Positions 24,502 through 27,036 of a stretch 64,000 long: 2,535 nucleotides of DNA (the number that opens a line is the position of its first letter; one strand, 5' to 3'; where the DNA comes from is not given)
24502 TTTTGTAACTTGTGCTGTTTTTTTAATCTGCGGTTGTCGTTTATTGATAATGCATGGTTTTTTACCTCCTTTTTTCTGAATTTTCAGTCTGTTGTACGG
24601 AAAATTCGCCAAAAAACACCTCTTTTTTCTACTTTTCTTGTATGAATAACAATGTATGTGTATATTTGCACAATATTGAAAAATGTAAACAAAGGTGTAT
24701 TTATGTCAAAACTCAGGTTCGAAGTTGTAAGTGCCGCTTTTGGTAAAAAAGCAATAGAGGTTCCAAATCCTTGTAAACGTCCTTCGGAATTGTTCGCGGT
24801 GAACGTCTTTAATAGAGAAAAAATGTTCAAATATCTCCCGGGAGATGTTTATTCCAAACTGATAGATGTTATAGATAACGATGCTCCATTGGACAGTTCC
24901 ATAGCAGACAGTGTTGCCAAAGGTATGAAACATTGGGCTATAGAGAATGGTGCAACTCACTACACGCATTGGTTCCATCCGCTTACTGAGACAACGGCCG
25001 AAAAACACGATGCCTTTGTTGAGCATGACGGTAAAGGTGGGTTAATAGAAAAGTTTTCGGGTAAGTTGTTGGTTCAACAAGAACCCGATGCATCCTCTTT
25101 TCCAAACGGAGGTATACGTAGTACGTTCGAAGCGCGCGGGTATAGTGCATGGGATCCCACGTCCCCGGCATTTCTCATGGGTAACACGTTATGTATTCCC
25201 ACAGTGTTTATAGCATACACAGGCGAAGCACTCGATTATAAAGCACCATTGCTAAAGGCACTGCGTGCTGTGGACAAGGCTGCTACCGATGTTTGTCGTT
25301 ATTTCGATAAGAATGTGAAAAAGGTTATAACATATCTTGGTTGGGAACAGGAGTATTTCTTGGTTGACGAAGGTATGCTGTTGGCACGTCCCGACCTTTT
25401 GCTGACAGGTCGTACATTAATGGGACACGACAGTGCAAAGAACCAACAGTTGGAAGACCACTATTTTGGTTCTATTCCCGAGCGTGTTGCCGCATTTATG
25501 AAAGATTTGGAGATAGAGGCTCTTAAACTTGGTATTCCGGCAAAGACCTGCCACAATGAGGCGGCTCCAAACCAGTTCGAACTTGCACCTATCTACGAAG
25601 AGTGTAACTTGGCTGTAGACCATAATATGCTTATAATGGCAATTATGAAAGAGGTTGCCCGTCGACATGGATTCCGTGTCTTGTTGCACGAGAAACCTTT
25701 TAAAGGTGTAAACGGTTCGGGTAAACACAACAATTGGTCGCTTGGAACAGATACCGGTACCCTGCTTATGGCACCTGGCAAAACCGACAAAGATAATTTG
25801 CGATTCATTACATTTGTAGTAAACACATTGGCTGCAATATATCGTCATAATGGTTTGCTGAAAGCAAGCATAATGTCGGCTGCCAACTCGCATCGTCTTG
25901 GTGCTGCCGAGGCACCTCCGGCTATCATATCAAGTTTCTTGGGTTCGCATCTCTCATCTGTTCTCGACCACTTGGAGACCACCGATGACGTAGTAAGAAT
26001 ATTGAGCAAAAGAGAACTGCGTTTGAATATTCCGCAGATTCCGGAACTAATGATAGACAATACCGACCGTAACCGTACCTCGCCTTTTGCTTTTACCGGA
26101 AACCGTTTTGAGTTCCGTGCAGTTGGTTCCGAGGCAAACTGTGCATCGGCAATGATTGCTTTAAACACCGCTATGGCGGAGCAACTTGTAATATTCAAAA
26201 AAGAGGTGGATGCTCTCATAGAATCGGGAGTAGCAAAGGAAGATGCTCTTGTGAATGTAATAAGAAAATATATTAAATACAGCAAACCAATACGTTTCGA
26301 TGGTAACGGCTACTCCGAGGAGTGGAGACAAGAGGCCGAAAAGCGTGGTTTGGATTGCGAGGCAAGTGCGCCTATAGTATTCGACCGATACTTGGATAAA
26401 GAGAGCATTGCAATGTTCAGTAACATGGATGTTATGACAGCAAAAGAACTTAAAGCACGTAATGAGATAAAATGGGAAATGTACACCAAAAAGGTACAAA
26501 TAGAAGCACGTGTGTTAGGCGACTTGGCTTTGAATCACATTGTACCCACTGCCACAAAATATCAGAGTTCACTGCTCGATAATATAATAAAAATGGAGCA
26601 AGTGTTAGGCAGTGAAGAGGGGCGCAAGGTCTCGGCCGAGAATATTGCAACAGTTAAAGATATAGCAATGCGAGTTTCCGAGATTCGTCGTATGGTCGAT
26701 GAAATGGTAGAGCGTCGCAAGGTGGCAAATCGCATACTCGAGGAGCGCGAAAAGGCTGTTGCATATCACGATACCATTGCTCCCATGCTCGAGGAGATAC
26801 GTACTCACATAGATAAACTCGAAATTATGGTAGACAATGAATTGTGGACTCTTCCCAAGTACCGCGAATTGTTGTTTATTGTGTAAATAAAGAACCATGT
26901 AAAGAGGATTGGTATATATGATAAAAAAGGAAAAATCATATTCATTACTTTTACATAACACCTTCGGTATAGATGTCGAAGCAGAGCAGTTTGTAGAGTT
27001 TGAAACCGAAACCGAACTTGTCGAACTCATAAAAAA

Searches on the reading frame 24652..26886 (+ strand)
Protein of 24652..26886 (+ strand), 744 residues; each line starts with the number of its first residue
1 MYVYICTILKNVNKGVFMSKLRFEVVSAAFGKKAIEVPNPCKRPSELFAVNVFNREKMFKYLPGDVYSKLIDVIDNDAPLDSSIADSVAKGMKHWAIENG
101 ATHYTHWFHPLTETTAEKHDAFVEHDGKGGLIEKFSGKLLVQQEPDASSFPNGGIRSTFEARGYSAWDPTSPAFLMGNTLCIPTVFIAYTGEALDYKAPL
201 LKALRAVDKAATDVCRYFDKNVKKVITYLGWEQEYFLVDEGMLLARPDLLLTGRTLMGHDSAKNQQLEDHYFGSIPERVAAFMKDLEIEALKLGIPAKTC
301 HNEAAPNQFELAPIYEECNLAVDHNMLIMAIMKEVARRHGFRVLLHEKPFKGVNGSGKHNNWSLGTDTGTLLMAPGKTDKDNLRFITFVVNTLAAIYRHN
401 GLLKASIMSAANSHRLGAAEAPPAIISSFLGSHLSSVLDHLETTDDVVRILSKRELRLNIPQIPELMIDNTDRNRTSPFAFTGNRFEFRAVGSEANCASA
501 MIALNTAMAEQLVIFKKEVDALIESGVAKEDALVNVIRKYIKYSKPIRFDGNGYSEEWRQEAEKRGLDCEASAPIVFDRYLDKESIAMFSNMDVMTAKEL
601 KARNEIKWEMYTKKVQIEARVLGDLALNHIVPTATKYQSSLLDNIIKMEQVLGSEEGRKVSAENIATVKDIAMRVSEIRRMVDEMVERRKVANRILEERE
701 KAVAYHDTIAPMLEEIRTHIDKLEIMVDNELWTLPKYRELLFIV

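Call 40: search_protein_families(library=pfam, proteins=[window:24652-26886:+], max_evalue=0.001)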
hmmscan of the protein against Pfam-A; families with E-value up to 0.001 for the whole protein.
window:24652-26886:+ (744 aa): 3 families
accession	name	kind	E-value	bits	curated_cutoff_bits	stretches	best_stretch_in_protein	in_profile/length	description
PF12437.13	GSIII_N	-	9.5e-77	256.6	25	1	45-203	2-160/160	Glutamine synthetase type III N terminal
PF18318.6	Gln-synt_C-ter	-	2.1e-39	134.4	22.7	1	532-648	1-117/118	Glutamine synthetase C-terminal domain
PF00120.29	Gln-synt_C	-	4e-17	62.8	24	1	227-413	22-201/344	Glutamine synthetase, catalytic domain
